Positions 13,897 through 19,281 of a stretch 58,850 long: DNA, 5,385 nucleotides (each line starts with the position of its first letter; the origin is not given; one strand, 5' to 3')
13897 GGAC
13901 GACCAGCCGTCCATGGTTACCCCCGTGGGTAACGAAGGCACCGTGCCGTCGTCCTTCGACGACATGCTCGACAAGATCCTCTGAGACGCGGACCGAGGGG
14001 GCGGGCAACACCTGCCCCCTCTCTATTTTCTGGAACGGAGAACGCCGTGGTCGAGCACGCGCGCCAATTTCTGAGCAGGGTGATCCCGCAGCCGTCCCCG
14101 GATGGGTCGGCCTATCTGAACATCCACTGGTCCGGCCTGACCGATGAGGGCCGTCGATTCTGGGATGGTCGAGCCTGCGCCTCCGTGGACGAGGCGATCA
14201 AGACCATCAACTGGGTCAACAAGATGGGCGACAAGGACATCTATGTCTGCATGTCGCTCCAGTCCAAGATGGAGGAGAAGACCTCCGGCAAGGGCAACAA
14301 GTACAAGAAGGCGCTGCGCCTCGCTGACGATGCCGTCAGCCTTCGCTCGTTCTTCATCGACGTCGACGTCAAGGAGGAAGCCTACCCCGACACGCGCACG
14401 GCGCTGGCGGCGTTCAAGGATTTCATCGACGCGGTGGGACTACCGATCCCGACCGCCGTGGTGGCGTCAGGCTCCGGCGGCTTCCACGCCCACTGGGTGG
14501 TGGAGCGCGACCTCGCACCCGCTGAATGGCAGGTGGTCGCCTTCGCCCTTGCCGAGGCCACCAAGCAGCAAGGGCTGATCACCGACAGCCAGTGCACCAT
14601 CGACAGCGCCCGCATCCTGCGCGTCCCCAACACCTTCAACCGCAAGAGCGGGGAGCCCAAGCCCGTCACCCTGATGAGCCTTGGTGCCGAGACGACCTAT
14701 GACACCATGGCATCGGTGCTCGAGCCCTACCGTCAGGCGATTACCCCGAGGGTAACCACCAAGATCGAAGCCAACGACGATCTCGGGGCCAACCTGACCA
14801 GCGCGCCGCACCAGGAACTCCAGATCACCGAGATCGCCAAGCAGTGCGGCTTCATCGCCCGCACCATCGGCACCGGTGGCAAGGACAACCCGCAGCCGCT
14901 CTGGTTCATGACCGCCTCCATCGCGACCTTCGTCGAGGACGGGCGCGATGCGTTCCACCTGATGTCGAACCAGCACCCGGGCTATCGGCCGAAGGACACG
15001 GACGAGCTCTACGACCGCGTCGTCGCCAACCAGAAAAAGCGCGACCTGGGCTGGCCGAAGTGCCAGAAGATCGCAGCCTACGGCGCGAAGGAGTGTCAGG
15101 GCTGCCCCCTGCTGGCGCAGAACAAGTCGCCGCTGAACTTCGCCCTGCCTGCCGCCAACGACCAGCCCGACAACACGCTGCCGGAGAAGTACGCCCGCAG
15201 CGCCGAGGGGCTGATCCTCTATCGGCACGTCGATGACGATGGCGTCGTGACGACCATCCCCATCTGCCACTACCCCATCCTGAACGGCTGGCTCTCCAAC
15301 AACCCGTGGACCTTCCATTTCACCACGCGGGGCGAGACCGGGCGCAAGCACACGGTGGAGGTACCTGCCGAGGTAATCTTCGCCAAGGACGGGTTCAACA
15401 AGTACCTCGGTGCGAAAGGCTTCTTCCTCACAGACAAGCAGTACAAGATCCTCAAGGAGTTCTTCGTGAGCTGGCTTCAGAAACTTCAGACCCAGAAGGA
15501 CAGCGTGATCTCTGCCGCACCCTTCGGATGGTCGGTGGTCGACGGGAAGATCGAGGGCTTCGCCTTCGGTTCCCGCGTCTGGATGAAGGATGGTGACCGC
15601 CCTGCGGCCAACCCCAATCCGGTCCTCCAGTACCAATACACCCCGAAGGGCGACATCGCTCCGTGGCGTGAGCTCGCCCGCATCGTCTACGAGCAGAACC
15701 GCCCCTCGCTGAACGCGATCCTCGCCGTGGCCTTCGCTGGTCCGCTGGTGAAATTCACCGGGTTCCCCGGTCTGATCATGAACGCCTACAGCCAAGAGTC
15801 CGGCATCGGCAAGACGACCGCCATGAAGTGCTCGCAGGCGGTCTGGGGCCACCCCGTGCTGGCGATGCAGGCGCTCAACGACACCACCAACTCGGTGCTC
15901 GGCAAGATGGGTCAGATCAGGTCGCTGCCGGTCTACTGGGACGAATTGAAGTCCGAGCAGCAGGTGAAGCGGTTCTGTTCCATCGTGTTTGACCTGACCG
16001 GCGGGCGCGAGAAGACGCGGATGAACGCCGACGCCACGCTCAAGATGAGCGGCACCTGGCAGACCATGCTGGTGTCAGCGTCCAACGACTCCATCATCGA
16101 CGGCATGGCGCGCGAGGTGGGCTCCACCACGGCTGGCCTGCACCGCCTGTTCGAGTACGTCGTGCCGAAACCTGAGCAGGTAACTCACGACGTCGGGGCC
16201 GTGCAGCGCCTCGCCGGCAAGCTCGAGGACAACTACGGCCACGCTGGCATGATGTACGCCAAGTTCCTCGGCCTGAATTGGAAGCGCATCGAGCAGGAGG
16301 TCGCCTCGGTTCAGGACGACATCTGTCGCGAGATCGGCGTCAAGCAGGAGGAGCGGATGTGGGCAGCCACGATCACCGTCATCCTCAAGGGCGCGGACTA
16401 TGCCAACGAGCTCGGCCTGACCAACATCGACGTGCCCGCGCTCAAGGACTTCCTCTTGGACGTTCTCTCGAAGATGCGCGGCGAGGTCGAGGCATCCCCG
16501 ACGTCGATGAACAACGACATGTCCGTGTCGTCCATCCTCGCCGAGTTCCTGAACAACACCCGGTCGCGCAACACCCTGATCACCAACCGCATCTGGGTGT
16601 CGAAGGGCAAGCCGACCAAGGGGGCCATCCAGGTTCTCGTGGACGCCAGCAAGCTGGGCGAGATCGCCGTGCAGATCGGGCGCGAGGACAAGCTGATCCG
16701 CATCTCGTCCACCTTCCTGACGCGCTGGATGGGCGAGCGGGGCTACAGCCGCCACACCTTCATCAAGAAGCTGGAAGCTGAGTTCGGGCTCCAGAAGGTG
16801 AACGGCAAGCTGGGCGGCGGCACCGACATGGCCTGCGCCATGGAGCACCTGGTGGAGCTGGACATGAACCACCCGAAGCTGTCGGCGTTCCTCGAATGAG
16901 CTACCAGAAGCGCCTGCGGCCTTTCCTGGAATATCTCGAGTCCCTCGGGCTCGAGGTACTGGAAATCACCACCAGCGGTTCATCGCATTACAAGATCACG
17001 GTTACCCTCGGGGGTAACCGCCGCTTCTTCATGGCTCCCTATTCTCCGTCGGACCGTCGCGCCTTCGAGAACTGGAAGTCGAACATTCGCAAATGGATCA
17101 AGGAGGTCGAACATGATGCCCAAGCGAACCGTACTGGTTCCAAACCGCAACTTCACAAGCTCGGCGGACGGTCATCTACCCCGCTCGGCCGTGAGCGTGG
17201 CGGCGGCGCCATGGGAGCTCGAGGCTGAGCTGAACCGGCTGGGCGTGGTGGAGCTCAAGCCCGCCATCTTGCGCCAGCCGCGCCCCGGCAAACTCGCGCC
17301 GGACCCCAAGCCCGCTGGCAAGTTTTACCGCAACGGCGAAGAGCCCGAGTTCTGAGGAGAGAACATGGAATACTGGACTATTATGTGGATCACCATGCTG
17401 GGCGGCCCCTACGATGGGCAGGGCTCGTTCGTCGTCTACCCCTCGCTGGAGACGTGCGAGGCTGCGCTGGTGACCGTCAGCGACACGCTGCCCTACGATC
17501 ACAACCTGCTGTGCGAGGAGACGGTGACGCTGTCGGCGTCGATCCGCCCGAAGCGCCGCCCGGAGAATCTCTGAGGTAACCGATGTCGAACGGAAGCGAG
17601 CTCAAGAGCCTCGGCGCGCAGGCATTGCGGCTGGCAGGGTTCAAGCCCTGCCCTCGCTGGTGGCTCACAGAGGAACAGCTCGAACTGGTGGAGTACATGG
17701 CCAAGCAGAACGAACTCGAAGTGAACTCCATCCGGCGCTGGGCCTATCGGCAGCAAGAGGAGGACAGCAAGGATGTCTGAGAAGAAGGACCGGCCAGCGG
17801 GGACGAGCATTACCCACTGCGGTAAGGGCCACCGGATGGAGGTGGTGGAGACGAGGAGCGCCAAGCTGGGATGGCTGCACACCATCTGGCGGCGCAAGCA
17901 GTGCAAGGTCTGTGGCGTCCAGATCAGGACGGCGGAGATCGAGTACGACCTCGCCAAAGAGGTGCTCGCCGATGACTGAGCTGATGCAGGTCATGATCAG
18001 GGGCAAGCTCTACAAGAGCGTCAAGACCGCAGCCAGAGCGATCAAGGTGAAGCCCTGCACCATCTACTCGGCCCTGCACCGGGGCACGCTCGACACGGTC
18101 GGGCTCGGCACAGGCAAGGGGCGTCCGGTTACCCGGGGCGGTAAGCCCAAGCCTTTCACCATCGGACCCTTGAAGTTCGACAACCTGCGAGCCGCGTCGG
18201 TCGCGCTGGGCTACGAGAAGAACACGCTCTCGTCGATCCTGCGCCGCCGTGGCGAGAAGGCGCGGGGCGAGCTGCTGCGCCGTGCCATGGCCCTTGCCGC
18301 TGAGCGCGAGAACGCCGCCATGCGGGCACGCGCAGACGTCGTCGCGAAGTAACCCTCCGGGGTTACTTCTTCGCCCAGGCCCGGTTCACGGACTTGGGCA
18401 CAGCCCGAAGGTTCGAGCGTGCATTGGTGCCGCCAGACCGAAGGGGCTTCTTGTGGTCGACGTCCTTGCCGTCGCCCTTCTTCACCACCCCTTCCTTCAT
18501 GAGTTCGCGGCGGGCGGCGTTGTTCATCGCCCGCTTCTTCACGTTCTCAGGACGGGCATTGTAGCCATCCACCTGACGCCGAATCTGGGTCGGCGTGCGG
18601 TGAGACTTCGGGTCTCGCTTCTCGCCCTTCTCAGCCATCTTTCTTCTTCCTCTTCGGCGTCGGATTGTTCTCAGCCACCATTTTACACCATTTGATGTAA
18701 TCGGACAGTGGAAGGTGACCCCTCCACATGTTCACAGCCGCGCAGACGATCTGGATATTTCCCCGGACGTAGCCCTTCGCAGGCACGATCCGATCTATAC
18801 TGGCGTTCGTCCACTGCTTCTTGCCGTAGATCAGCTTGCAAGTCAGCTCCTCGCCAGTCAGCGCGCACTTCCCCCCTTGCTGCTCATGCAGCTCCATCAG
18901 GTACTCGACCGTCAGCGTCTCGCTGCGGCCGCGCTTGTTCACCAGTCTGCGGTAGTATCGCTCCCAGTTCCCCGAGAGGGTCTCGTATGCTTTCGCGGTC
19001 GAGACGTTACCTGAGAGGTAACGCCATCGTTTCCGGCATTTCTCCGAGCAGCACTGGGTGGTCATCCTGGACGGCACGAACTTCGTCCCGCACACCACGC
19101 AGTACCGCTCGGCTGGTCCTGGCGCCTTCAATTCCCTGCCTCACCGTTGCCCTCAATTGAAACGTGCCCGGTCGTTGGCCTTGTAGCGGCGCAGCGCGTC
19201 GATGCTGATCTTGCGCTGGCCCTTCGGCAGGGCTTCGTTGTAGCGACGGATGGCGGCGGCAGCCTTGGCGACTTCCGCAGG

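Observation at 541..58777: Genome-wide bipartite element [G]GTWACC-N5/6-GGTAAC (~75-80 copies), palindromic inside genes and stop/RBS-embedded at junctions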

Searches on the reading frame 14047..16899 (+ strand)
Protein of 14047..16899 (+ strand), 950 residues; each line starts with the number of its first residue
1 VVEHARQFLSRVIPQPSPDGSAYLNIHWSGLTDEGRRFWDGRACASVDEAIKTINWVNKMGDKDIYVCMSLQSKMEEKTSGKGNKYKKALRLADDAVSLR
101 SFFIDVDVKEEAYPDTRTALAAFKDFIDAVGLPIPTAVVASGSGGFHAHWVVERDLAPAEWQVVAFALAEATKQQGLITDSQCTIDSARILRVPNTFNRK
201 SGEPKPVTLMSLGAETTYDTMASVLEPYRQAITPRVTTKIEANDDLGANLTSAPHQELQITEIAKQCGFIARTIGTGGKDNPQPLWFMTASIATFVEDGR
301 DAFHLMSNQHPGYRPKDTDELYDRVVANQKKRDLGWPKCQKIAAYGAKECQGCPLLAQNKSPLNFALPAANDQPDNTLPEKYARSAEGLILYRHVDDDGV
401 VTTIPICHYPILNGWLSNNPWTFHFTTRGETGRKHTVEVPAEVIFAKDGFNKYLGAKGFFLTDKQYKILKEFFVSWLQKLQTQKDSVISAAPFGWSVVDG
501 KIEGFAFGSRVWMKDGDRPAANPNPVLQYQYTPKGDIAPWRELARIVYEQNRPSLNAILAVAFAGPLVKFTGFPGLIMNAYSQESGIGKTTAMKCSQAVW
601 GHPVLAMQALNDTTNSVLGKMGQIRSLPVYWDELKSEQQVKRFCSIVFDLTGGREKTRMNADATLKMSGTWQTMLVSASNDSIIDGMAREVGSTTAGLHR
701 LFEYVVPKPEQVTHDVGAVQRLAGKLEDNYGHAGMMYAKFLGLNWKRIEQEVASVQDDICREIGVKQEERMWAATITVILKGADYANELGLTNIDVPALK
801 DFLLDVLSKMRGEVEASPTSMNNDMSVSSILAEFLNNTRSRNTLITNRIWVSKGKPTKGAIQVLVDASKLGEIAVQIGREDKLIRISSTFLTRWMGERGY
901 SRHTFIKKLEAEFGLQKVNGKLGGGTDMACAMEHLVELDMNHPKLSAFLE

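Call 9: search_protein_families(library=pfam, proteins=[window:14047-16899:+], max_evalue=0.01)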
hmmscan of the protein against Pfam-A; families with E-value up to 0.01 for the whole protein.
window:14047-16899:+ (950 aa): 1 family
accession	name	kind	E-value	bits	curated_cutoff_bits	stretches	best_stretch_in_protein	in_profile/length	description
PF06048.17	DUF927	-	1.4e-26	94.2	22.6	1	418-667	41-281/284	Domain of unknown function (DUF927)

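Call 56: search_solved_structures(query=window:14047-16899:+, max_evalue=1)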
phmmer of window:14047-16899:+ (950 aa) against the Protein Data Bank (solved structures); distinct sequences matched with E-value up to 1: 2.
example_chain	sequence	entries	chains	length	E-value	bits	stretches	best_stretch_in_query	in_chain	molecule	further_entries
5dgk_A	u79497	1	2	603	1.3e-08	36.2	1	528-806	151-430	Active helicase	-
8tch_A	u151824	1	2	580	9.5e-08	33.4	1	551-738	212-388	Pathogenicity island protein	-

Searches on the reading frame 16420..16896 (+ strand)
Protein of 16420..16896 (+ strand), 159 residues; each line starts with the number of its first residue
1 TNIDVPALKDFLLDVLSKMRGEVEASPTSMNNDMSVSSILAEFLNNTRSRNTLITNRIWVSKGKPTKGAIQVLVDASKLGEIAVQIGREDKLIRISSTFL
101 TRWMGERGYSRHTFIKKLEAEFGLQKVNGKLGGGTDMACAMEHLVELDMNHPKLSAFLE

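Call 100: find_homologous_proteins(query=window:16420-16896:+, max_evalue=0.001)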
Query window:16420-16896:+ (159 aa): 9 proteins with E <= 0.001 among 38 candidates.
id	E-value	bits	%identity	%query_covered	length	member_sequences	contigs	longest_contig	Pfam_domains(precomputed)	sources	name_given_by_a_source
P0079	2.8e-69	250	69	99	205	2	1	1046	-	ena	-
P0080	4.1e-68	246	72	100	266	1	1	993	-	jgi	jgi:hypothetical protein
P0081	1.2e-57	212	100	63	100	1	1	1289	-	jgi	jgi:hypothetical protein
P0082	1.6e-57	212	63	100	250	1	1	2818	-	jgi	jgi:hypothetical protein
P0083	1.6e-48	182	62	89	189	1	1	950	-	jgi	jgi:hypothetical protein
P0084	7.3e-42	161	74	63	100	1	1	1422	-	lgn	-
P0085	1.1e-41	160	63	73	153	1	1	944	-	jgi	jgi:hypothetical protein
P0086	1.3e-28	118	61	55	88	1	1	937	-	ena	-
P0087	1.5e-27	114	54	67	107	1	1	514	-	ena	-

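Call 110: predict_structure(alignment_id=A4)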
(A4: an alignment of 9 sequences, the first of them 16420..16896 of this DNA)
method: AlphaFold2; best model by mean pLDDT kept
length: 159 residues; sequences in the alignment: 9
mean_pLDDT: 63.5   pTM: 0.56
mean pLDDT of the five models: 63.5, 60.8, 59.0, 55.3, 45.9
residues with pLDDT >= 90: 0; 70-90: 66; 50-70: 54; < 50: 39
segments of 3 or more residues with pLDDT < 50: 19-33, 49-64
pLDDT, mean of each block of 10 residues (from residue 1): 59 54 41 64 67 45 47 52 69 79 80 83 78 52 78 70
secondary structure, 60 per line:
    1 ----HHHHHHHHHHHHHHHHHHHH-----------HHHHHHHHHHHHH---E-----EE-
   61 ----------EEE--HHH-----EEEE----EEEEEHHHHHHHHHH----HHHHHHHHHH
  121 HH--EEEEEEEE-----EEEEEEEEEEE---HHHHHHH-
elements in order: H5-24 H36-48 E71-73 E84-87 E92-96 H97-106 H111-122 E125-132 E138-148 H152-158

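Call 112: fold_search(model_id=the predicted structure, library=pdb)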
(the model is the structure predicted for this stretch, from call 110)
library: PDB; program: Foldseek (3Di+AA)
matches with E <= 10: 272; with E <= 0.001: 0
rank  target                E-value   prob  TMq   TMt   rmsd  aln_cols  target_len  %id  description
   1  5dgk_A                1.4e-01  0.47  0.32  0.13  11.6       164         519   13  SCCmec type IV Cch - active helicase (released 2016-08-24)
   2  7dcs_B                1.4e-01  0.33  0.26  0.35   8.6        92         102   11  Crystal structure of HSF1 DNA-binding domain in complex with 3-site HSE DNA (23 bp) (released 2021-07-14)
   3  5dgk_B                1.5e-01  0.57  0.33  0.13  10.1       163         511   10  SCCmec type IV Cch - active helicase (released 2016-08-24)
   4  7dct_E                1.7e-01  0.38  0.28  0.39   8.3        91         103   12  Crystal structure of HSF1 DNA-binding domain in complex with 3-site HSE DNA (24 bp) (released 2021-07-14)
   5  7dcj_B                1.8e-01  0.41  0.28  0.37   6.3        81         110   12  Crystal structure of HSF1 DNA-binding domain in complex with 2-site HSE DNA in the head-to-head orientation (released 2021-07-14)
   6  5d5v_D                2.5e-01  0.28  0.26  0.34   5.8        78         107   12  Crystal structure of human Hsf1 with Satellite III repeat DNA (released 2015-12-30)
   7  7dcs_E                2.5e-01  0.25  0.27  0.36   7.4        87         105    9  Crystal structure of HSF1 DNA-binding domain in complex with 3-site HSE DNA (23 bp) (released 2021-07-14)
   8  5d8k_B                3.1e-01  0.30  0.28  0.37   6.1        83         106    8  Human HSF2 DNA-Binding Domain bound to 2-site HSE DNA at 1.73 Angstroms Resolution (released 2016-01-06)
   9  5hdn_C                3.3e-01  0.25  0.26  0.36   6.2        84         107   11  Crystal structure of heat shock factor1-DBD complex with ds-DNA and TtT (released 2017-01-11)
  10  7dcu_B                3.7e-01  0.33  0.29  0.40   5.9        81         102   11  Crystal structure of HSF2 DNA-binding domain in complex with 3-site HSE DNA (21 bp) (released 2021-07-14)
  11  5d5x_E                3.7e-01  0.16  0.21  0.31   6.5        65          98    6  Crystal structure of Chaetomium thermophilum Skn7 with SSRE DNA (released 2015-12-30)
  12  5hdk_D                4.2e-01  0.30  0.29  0.39   6.8        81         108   10  Crystal structure of heat shock factor 2-DBD (released 2017-01-11)
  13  7dci_A                4.5e-01  0.25  0.26  0.39   5.1        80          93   10  Crystal structure of HSF2 DNA-binding domain in complex with 2-site HSE DNA in the head-to-head orientation (released 2021-07-14)
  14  5hdn_B                5.1e-01  0.21  0.26  0.37   6.8        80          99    8  Crystal structure of heat shock factor1-DBD complex with ds-DNA and TtT (released 2017-01-11)
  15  5d5x_B                5.4e-01  0.16  0.25  0.34   6.4        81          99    7  Crystal structure of Chaetomium thermophilum Skn7 with SSRE DNA (released 2015-12-30)
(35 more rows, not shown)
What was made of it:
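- The structural model has low confidence (pLDDT 63), and the fold matches have E >= 0.14 (calls 110, 112).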

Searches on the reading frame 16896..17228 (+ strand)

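Call 37: search_protein_families(library=pfam, proteins=[window:16896-17228:+], max_evalue=0.05)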
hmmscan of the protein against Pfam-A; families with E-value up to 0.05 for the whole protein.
window:16896-17228:+ (110 aa): 0 families

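Call 83: search_protein_families(library=phrogs, proteins=[window:16896-17228:+], max_evalue=0.05)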
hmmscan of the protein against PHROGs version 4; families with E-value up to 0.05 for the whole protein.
window:16896-17228:+ (110 aa): 4 families
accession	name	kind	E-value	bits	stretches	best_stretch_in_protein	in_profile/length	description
phrog_2089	-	unknown function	9.4e-08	32.8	1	3-66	28-87/107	-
phrog_2053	-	unknown function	0.00033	21.5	1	26-71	24-68/72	-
phrog_3655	-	unknown function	0.015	16.4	1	46-71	46-71/73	-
phrog_4410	-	unknown function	0.018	15.8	1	30-69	80-118/163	-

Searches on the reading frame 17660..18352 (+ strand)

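Call 38: search_protein_families(library=pfam, proteins=[window:17660-18352:+], max_evalue=0.05)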
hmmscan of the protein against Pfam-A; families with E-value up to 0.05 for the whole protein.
window:17660-18352:+ (230 aa): 1 family
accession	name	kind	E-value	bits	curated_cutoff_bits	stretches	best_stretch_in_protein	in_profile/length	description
PF07453.19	NUMOD1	-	0.00064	20.3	22.8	0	172-193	15-36/37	NUMOD1 domain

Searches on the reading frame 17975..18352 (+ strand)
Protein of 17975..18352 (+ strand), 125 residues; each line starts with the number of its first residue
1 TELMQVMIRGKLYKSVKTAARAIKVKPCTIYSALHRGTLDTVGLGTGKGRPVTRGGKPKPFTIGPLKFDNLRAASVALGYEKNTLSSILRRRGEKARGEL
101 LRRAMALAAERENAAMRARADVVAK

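Call 83: search_protein_families(library=phrogs, proteins=[window:17975-18352:+], max_evalue=0.05)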
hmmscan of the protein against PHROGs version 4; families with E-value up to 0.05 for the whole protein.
window:17975-18352:+ (125 aa): 1 family
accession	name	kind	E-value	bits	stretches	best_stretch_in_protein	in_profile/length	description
phrog_2474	-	transcription regulation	0.017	16.1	1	17-46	52-81/118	MerR-like transcriptional regulator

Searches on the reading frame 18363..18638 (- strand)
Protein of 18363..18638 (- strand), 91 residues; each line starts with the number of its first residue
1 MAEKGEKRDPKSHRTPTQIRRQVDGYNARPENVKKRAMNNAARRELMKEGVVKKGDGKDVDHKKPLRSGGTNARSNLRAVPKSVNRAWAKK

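Call 23: search_protein_families(library=pfam, proteins=[window:18363-18638:-], max_evalue=0.05)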
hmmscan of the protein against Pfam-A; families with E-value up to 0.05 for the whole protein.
window:18363-18638:- (91 aa): 2 families
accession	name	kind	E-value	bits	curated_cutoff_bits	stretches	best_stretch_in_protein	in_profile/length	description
PF15605.11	Ntox28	-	0.0002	21.9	25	1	37-75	31-69/113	Bacterial toxin 28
PF01844.29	HNH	-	0.016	15.8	21.4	1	56-79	12-35/47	HNH endonuclease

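Call 24: search_protein_families(library=phrogs, proteins=[window:18363-18638:-], max_evalue=0.01)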
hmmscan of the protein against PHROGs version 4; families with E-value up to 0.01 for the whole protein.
window:18363-18638:- (91 aa): 5 families
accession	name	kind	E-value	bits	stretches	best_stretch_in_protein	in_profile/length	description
phrog_4590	-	unknown function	6.1e-18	66.1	1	7-89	5-82/100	-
phrog_6437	-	unknown function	1.4e-06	29.8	1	24-79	25-76/86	-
phrog_1035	-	DNA, RNA and nucleotide metabolism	7.8e-05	23.7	1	9-87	120-209/271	endonuclease VII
phrog_589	-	DNA, RNA and nucleotide metabolism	0.0016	19.2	1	54-87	103-137/179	HNH endonuclease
phrog_333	-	DNA, RNA and nucleotide metabolism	0.0023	19.1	1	49-80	41-70/138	HNH endonuclease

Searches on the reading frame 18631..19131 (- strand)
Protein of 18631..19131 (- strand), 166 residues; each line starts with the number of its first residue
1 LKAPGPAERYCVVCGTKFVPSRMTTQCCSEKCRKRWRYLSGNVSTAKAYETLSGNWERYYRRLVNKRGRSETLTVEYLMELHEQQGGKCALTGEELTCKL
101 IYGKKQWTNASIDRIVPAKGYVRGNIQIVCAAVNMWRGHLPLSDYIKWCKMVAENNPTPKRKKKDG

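Call 38: search_protein_families(library=pfam, proteins=[window:18631-19131:-], max_evalue=0.05)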
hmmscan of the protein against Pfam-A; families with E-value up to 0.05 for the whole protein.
window:18631-19131:- (166 aa): 2 families
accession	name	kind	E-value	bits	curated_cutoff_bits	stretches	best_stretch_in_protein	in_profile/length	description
PF09889.16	DUF2116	-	0.00058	20.2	26.8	1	9-37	4-29/59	Probable treble clef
PF05766.18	NinG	-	0.0021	18.3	25.4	0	6-35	4-33/193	Bacteriophage Lambda NinG protein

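Call 83: search_protein_families(library=phrogs, proteins=[window:18631-19131:-], max_evalue=0.05)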
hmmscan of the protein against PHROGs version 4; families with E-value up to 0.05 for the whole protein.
window:18631-19131:- (166 aa): 12 families
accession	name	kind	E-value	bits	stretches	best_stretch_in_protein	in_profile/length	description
phrog_3322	-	DNA, RNA and nucleotide metabolism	2e-17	64.5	1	53-160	52-156/162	endonuclease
phrog_1035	-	DNA, RNA and nucleotide metabolism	4.7e-17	63.7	1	25-162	92-235/271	endonuclease VII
phrog_3118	-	DNA, RNA and nucleotide metabolism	8.2e-11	42.9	1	47-136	9-95/287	HNH endonuclease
phrog_1400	-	moron, auxiliary metabolic gene and host takeover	2.5e-07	31.8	1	65-163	21-112/251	Srd anti-sigma factor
phrog_6975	-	unknown function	2.1e-05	25.8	1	5-37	10-42/149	-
phrog_1271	-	DNA, RNA and nucleotide metabolism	2.5e-05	24.8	1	9-137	213-315/361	HNH endonuclease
phrog_1333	-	unknown function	0.00024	22.3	1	7-47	99-139/166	-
phrog_4592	-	moron, auxiliary metabolic gene and host takeover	0.0036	18.2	1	65-140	72-137/170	decoy of host sigma70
phrog_15471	-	DNA, RNA and nucleotide metabolism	0.015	16.2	1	8-40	102-135/183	HNH endonuclease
phrog_31911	-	unknown function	0.022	16.1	0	9-59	7-55/121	-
phrog_5718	-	DNA, RNA and nucleotide metabolism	0.027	14.5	1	58-155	100-191/394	HNH endonuclease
phrog_2862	-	unknown function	0.035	15.4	0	9-35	3-29/118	-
